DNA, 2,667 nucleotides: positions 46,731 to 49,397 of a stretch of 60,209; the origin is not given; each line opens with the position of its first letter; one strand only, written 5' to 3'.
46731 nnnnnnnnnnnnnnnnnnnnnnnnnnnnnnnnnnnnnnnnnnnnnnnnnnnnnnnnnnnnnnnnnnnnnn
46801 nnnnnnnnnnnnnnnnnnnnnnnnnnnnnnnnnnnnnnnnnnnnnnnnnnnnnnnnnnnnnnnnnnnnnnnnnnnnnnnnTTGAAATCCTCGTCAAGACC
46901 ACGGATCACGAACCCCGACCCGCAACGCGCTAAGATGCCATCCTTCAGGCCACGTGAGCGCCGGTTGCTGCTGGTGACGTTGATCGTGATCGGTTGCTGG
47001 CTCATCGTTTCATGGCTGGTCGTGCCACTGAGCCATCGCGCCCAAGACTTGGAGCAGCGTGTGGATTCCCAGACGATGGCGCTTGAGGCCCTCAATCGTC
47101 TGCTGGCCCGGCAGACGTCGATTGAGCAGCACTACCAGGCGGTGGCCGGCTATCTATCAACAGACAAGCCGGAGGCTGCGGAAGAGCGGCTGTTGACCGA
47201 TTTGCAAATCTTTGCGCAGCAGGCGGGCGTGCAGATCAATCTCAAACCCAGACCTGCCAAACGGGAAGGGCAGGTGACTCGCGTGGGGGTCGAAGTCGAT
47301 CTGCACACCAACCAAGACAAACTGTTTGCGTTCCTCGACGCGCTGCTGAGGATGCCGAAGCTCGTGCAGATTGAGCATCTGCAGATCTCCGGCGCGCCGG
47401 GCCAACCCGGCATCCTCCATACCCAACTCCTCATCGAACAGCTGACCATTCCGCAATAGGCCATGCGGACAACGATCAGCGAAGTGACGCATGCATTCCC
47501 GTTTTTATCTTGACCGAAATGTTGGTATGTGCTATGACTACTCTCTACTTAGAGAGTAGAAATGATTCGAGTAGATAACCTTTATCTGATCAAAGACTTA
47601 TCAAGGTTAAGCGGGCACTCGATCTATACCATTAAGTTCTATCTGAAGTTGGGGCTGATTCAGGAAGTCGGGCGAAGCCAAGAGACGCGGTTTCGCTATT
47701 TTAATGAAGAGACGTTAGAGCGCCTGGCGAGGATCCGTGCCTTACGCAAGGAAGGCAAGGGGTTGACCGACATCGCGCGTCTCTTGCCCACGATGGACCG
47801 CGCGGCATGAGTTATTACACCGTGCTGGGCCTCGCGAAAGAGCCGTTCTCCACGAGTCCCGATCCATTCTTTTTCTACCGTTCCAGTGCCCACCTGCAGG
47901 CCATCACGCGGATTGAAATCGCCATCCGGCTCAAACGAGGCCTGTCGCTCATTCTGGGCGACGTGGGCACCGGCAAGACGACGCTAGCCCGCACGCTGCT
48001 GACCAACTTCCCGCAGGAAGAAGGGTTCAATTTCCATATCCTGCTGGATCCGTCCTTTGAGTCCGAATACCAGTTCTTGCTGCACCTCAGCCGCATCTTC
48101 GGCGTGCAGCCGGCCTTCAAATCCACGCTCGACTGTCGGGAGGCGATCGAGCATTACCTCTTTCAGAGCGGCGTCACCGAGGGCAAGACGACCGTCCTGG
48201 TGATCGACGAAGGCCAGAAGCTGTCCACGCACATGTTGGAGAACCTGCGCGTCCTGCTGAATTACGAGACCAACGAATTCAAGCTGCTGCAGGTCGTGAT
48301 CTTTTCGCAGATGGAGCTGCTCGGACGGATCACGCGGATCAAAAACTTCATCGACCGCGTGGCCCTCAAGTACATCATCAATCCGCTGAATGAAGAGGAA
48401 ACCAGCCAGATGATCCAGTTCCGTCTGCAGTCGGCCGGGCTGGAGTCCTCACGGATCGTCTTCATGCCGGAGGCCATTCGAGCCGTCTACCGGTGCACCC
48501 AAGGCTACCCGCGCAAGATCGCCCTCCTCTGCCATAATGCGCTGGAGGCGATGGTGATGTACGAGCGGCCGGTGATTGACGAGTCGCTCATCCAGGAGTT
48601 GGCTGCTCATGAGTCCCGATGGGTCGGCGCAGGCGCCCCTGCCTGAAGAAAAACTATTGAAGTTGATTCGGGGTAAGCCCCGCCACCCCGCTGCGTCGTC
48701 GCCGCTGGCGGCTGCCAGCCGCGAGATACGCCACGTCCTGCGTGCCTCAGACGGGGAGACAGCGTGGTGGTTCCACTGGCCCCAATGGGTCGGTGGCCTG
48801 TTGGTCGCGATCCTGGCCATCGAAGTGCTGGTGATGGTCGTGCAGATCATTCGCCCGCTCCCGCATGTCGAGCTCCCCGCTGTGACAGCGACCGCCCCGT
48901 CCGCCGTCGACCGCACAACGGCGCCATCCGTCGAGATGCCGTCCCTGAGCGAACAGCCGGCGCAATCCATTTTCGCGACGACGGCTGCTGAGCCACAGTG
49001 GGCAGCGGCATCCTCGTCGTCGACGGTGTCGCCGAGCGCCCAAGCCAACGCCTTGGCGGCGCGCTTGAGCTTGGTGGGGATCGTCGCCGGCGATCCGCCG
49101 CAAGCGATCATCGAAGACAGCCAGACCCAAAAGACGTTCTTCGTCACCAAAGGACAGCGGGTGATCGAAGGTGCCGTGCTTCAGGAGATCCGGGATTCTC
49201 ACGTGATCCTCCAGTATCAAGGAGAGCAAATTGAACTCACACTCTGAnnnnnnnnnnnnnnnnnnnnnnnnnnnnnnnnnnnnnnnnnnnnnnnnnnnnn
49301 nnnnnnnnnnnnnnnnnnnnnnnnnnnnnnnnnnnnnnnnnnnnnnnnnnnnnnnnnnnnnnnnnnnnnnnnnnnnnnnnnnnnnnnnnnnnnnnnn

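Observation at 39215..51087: Hybrid T2SS / MSHA-like 14-gene cluster with unusual composition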

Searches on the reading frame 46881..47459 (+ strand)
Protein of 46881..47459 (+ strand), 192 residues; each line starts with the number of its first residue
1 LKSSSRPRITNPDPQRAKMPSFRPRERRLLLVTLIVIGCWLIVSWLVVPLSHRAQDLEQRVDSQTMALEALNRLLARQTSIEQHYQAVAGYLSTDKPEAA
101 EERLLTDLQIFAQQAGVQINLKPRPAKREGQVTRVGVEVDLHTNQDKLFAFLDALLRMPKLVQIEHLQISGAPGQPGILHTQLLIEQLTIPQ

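Call 3: search_protein_families(library=pfam, proteins=[window:46881-47459:+], max_evalue=0.01)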
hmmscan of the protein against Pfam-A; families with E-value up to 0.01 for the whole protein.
window:46881-47459:+ (192 aa): 3 families
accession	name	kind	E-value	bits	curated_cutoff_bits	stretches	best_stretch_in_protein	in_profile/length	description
PF04350.18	PilO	-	6.4e-08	33.3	22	1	53-181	7-134/145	Pilus assembly protein, PilO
PF10741.14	T2SSM_b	-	1.9e-07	31.4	21.7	1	89-175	4-92/111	Type II secretion system (T2SS), protein M subtype b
PF04612.17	T2SSM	-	2.1e-05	25.2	27.8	1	21-87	10-76/160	Type II secretion system (T2SS), protein M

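Call 5: search_protein_families(library=ncbifam, proteins=[window:46881-47459:+], max_evalue=0.01)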
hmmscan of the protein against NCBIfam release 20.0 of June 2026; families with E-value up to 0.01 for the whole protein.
window:46881-47459:+ (192 aa): 1 family
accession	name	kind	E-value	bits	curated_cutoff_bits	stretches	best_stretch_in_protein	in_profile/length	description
NF040576.1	T2SS_GspM_XpsM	equivalog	4.6e-17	62.3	60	1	28-176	1-157/180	type II secretion system protein GspM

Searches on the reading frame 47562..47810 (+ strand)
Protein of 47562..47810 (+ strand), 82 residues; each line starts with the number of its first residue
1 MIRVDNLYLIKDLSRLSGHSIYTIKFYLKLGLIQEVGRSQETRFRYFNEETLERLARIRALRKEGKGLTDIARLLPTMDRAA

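Call 4: search_protein_families(library=pfam, proteins=[window:47562-47810:+], max_evalue=0.01)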
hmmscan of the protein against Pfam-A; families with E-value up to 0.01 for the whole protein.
window:47562-47810:+ (82 aa): 2 families
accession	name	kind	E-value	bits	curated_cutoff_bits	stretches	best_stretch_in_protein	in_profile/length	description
PF13411.12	MerR_1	-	4.6e-14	52.7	21.6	1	8-76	1-67/69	MerR HTH family regulatory protein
PF00376.29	MerR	-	8.7e-06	25.9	28.2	1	10-40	2-32/38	MerR family regulatory protein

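Call 6: search_protein_families(library=ncbifam, proteins=[window:47562-47810:+], max_evalue=0.01)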
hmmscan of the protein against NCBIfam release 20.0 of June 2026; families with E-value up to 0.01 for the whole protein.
window:47562-47810:+ (82 aa): 13 families
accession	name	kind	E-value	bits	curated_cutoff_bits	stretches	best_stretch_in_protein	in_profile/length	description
NF007069.0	PRK09514.1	equivalog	2.8e-07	30.6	143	1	7-75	1-68/141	Zn(2+)-responsive transcriptional regulator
TIGR02047.1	CadR-PbrR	equivalog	3.9e-07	30.2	151.45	1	10-77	3-69/127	Cd(II)/Pb(II)-responsive transcriptional regulator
NF041849.1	trans_regNmlR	equivalog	4e-07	30.1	175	1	10-68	3-60/117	stress response transcriptional regulator NmlR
TIGR02054.1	MerD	equivalog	9.7e-07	29.3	103.65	1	6-80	2-75/120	mercuric resistance transcriptional repressor MerD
TIGR02051.1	MerR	equivalog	2.1e-06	28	150.85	1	12-80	4-71/124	mercury resistance transcriptional regulator MerR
TIGR02043.1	ZntR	equivalog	2.3e-06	27.8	167.95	1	8-75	2-68/131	Zn(2+)-responsive transcriptional regulator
NF033783.1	coreg_MerD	equivalog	1.9e-05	25.1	170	1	6-81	2-76/121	mercury resistance co-regulator MerD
TIGR02044.1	CueR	equivalog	2.1e-05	24.6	147.4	1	10-76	3-68/127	Cu(I)-responsive transcriptional regulator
TIGR01950.1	SoxR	equivalog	2.2e-05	24.2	116.9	1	11-77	5-69/142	redox-sensitive transcriptional activator SoxR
NF047375.1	HeatShock_HspR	equivalog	0.00023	21.1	105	1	6-76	2-71/92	heat shock protein transcriptional repressor HspR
NF053782.1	ChlnTransRegdde3219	equivalog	0.00043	19.9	450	1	5-70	4-68/278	choline utilization transcriptional activator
NF010315.0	PRK13752.1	subfamily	0.0027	17.8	261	1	11-77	11-76/144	mercury resistance transcriptional regulator MerR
NF007590.0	PRK10227.1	equivalog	0.0076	16.3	244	1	10-74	3-66/135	Cu(I)-responsive transcriptional regulator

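Call 69: search_solved_structures(query=window:47562-47807:+, max_evalue=1)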
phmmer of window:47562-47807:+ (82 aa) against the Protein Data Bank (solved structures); distinct sequences matched with E-value up to 1: 33.
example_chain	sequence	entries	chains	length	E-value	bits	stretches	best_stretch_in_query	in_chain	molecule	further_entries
4ua1_A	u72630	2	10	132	3.6e-06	30.3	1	11-80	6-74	Regulatory protein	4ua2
5e01_A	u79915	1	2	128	5.5e-06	29.7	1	16-74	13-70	Uncharacterized HTH-type transcriptional regulator HI_0186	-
5d90_B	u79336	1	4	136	6e-06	29.6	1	16-74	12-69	MerR family regulator protein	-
5d8c_A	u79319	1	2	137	6e-06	29.6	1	16-74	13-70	MerR family regulator protein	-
5gpe_A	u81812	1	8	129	2.3e-05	27.7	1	11-80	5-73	Transcriptional regulator, MerR-family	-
2dg6_A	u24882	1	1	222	4.3e-05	26.9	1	10-72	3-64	putative transcriptional regulator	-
3gp4_A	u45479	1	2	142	0.00085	22.7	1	10-69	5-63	Transcriptional regulator, MerR family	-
5xql_A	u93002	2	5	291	0.0012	22.2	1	6-74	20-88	Multidrug-efflux transporter 1 regulator | C-di-GMP-binding multidrug transporter transcriptional regulator BrlR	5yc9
5xbt_A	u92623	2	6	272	0.0019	21.7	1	9-74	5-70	Probable transcriptional regulator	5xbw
7ckq_G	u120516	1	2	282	0.0026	21.2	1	5-71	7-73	Multidrug-efflux transporter 1 regulator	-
3q5p_A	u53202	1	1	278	0.0035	20.8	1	6-71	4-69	Multidrug-efflux transporter 1 regulator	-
3q1m_A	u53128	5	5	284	0.0036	20.7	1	6-71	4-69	Multidrug-efflux transporter 1 regulator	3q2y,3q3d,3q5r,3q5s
3iao_A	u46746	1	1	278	0.0037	20.7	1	6-71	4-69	Multidrug-efflux transporter 1 regulator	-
1exi_A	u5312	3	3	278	0.0037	20.7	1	6-71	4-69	MULTIDRUG-EFFLUX TRANSPORTER REGULATOR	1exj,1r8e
3d71_A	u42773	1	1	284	0.0038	20.7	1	6-71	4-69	Multidrug-efflux transporter 1 regulator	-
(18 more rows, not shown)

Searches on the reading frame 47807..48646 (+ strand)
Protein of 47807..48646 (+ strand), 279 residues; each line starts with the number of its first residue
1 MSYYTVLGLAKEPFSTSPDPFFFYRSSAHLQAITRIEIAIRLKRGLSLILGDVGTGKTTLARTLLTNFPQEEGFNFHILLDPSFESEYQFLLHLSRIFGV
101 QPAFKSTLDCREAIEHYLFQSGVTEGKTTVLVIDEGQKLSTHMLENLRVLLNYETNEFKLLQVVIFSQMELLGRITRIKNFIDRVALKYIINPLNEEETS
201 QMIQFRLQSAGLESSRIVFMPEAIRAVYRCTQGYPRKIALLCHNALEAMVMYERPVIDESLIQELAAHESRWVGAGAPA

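Call 4: search_protein_families(library=pfam, proteins=[window:47807-48646:+], max_evalue=0.01)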
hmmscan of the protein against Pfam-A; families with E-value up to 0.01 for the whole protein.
window:47807-48646:+ (279 aa): 9 families
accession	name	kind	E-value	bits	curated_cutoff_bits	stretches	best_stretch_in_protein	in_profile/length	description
PF13401.12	AAA_22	-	3.9e-20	72.9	27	1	43-174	4-129/130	AAA domain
PF13191.12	AAA_16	-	1.8e-06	29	32.6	1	41-152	20-157/167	AAA ATPase domain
PF20703.3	nSTAND1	-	1.8e-06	28.3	27.1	1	13-244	7-232/379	Novel STAND NTPase 1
PF01637.24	ATPase_2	-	5.7e-05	23.5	33.2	1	35-240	10-224/225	ATPase domain predominantly from Archaea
PF20720.3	nSTAND3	-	0.00088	19.4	27.2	1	43-79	16-51/155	Novel STAND NTPase 3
PF13604.12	AAA_30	-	0.0023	18.1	27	0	43-148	17-109/191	AAA domain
PF13245.12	AAA_19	-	0.0057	17.3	25.1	0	41-143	8-106/134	AAA domain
PF00004.35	AAA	-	0.0066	17.3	21.2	0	48-143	2-73/131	ATPase family associated with various cellular activities (AAA)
PF01078.27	Mg_chelatase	-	0.0066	16.3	20.3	0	32-70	11-48/207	Magnesium chelatase, subunit ChlI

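Call 6: search_protein_families(library=ncbifam, proteins=[window:47807-48646:+], max_evalue=0.01)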
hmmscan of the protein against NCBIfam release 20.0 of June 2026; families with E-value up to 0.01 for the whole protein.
window:47807-48646:+ (279 aa): 4 families
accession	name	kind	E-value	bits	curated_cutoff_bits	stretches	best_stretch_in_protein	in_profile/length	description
TIGR03015.1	pepcterm_ATPase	hypoth_equivalog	6.4e-50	170.1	324.5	1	3-266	2-263/269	XrtA/PEP-CTERM system-associated ATPase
TIGR01447.1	recD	equivalog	0.0015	17.2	310.15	1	29-66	148-185/597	exodeoxyribonuclease V subunit alpha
NF047389.1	ATPase_Sll1717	subfamily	0.003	16.7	75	0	43-94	28-75/454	P-loop ATPase, Sll1717 family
NF041000.1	ATPase_ComGA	equivalog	0.005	15.9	300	0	33-82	117-166/267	competence type IV pilus ATPase ComGA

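Call 46: find_homologous_proteins(query=window:47807-48646:+, max_evalue=1e-10)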
Query window:47807-48646:+ (279 aa): 5672 proteins with E <= 1e-10 among 8000 candidates; the best 120 are listed.
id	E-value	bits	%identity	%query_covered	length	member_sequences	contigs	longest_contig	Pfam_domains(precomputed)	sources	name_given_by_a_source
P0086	6.1e-180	614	100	100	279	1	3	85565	PF13401.13,PF20703.4,PF13191.13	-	-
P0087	3.3e-154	530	85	100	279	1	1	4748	PF13401.13,PF20703.4,PF01637.25,PF13191.13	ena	-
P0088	3.8e-144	497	79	99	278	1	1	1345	PF13401.13,PF13191.13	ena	-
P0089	9.1e-144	495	79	99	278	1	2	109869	PF13401.13,PF13191.13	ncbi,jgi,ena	-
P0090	1.2e-143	495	79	99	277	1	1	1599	PF13401.13,PF13191.13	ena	-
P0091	2.5e-143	494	80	99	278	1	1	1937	PF13401.13,PF20703.4,PF13191.13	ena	-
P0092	6.1e-143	493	80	98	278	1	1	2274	PF13401.13,PF13191.13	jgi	jgi:general secretion pathway protein A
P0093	1.9e-142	491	77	100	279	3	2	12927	PF13401.13,PF13191.13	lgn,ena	-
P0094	3.1e-142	490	78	99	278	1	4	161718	PF13401.13,PF13191.13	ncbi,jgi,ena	-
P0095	3.5e-142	490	80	100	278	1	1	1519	PF13401.13,PF01637.25,PF13191.13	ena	-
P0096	3.8e-141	487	80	99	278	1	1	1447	PF13401.13,PF13191.13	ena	-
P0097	4.3e-141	487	78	98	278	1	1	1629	PF13401.13,PF13191.13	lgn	-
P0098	4.5e-141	487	78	99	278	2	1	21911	PF13401.13,PF13191.13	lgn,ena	-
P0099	6.9e-141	486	79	98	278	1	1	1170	PF13401.13,PF13191.13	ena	-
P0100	9.7e-141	485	79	98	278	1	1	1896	PF13401.13,PF13191.13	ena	-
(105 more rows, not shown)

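Call 70: search_solved_structures(query=window:47807-48643:+, max_evalue=0.1)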
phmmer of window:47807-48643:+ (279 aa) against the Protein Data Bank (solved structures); distinct sequences matched with E-value up to 0.1: 2.
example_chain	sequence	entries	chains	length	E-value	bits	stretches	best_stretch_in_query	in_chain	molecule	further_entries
8xvb_A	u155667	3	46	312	0.015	17.8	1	17-198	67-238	ATP-dependent target DNA activator B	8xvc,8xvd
6ic4_I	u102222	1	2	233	0.03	16.8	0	37-72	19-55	ABC transporter ATP-binding protein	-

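Call 85: predict_structure(alignment_id=A3)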
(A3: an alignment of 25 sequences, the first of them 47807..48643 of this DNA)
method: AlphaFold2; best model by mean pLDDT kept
length: 279 residues; sequences in the alignment: 25
mean_pLDDT: 69.9   pTM: 0.51
mean pLDDT of the five models: 69.9, 69.7, 64.8, 63.1, 61.9
residues with pLDDT >= 90: 17; 70-90: 142; 50-70: 81; < 50: 39
segments of 3 or more residues with pLDDT < 50: 16-18, 24-26, 52-56, 181-191, 271-279
pLDDT, mean of each block of 10 residues (from residue 1): 71 61 49 55 59 50 59 73 80 87 78 85 78 70 73 61 68 57 43 72 83 85 90 75 88 88 81 35
secondary structure, 60 per line:
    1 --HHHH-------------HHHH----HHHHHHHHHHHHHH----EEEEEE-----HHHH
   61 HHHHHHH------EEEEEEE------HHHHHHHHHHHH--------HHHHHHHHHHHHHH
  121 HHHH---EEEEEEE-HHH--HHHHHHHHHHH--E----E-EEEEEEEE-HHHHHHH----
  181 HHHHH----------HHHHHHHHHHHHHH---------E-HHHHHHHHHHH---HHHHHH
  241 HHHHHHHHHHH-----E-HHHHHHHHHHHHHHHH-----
elements in order: H3-6 H20-23 H28-41 E46-51 H57-67 E74-80 H87-98 H107-124 E128-134 H141-151 E161-168 H170-176 H181-185 H196-209 H221-231 H235-251 H259-274

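Call 88: fold_search(model_id=the predicted structure, library=pdb)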
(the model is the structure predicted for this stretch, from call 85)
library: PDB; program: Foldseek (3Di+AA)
matches with E <= 10: 1581; with E <= 0.001: 396
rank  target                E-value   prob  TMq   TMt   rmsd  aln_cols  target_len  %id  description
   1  1w5t_A                1.6e-09  1.00  0.43  0.32  14.0       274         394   18  Structure of the Aeropyrum Pernix ORC2 protein (ADPNP-ADP complexes) (released 2004-10-05)
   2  1fnn_A                3.2e-08  1.00  0.47  0.36  12.9       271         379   15  CRYSTAL STRUCTURE OF CDC6P FROM PYROBACULUM AEROPHILUM (released 2000-10-04)
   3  1w5s_B                3.4e-08  1.00  0.44  0.32  13.8       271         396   16  Structure of the Aeropyrum Pernix ORC2 protein (ADP form) (released 2004-10-05)
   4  2qby_A                3.6e-08  1.00  0.43  0.34  13.6       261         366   19  Crystal structure of a heterodimer of Cdc6/Orc1 initiators bound to origin DNA (from S. solfataricus) (released 2007-09-11)
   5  7m99_A                4.5e-08  1.00  0.46  0.50  13.6       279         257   15  ATPgS bound TnsC filament from ShCAST system (released 2021-07-28)
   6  7jgr_G                4.5e-08  1.00  0.46  0.36  12.8       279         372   17  Structure of Drosophila ORC bound to DNA (84 bp) and Cdc6 (released 2020-09-09)
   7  7jk6_A                4.5e-08  1.00  0.39  0.31  12.1       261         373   17  Structure of Drosophila ORC in the active conformation (released 2020-09-09)
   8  7tjh_A                6.3e-08  1.00  0.43  0.26  13.2       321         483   17  S. cerevisiae ORC bound to 84 bp ARS1 DNA and Cdc6 (state 1) with flexible Orc6 N-terminal domain (released 2022-10-05)
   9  7jgr_A                6.7e-08  1.00  0.42  0.31  13.1       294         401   19  Structure of Drosophila ORC bound to DNA (84 bp) and Cdc6 (released 2020-09-09)
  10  7aho_A                1.1e-07  1.00  0.34  0.32  16.0       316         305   18  RUVBL1-RUVBL2 heterohexameric ring after binding of RNA helicase DHX34 (released 2020-11-25)
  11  7tji_A                1.2e-07  1.00  0.43  0.26  13.0       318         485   17  S. cerevisiae ORC bound to 84 bp ARS1 DNA and Cdc6 (state 2) with flexible Orc6 N-terminal domain (released 2022-10-05)
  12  9gm5_A                1.4e-07  1.00  0.45  0.31  12.8       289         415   16  OCCM maturation intermediate stalled with an Arginine Finger mutation in Mcm5: Conformer 1 (released 2025-03-05)
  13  7tjj_A                1.4e-07  1.00  0.42  0.26  13.5       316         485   16  S. cerevisiae ORC bound to 84 bp ARS1 DNA and Cdc6 (state 1) with docked Orc6 N-terminal domain (released 2022-10-05)
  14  6k0r_I                1.5e-07  1.00  0.34  0.31  16.6       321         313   17  Ruvbl1-Ruvbl2 with truncated domain II in complex with phosphorylated Cordycepin (released 2020-05-06)
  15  7jps_A                1.8e-07  1.00  0.41  0.34  12.0       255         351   18  ORC-DNA: Human Origin Recognition Complex (ORC) with DNA bound in the core (released 2020-09-09)
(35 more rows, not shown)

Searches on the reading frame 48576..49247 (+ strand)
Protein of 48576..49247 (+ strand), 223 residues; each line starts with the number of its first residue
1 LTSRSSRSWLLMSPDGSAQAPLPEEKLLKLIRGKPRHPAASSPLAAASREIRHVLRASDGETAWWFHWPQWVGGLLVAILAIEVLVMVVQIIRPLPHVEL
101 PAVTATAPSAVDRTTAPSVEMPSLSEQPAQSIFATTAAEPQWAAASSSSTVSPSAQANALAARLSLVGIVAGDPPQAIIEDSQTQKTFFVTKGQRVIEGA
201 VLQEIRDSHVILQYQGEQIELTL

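Call 4: search_protein_families(library=pfam, proteins=[window:48576-49247:+], max_evalue=0.01)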
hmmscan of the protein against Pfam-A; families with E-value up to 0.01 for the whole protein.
window:48576-49247:+ (223 aa): 2 families
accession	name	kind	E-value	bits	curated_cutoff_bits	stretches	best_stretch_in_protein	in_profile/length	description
PF11356.14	T2SSC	-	3.7e-09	37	27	1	76-223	3-141/141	Type II secretion system protein C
PF16537.11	T2SSB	-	0.00076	19.5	28.4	1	192-221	29-58/60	Type II secretion system protein B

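Call 6: search_protein_families(library=ncbifam, proteins=[window:48576-49247:+], max_evalue=0.01)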
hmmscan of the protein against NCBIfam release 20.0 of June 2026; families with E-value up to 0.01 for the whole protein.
window:48576-49247:+ (223 aa): 3 families
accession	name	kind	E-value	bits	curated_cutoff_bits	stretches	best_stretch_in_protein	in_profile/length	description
TIGR01713.1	typeII_sec_gspC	equivalog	1.1e-05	25.1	101.6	1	112-223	37-144/259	type II secretion system protein GspC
NF041515.1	GspC_delta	equivalog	2e-05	24.5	150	1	86-220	25-160/311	type II secretion system protein GspC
NF007242.0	PRK09681.1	equivalog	0.00011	21.3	561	1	163-220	124-182/319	type II secretion system protein GspC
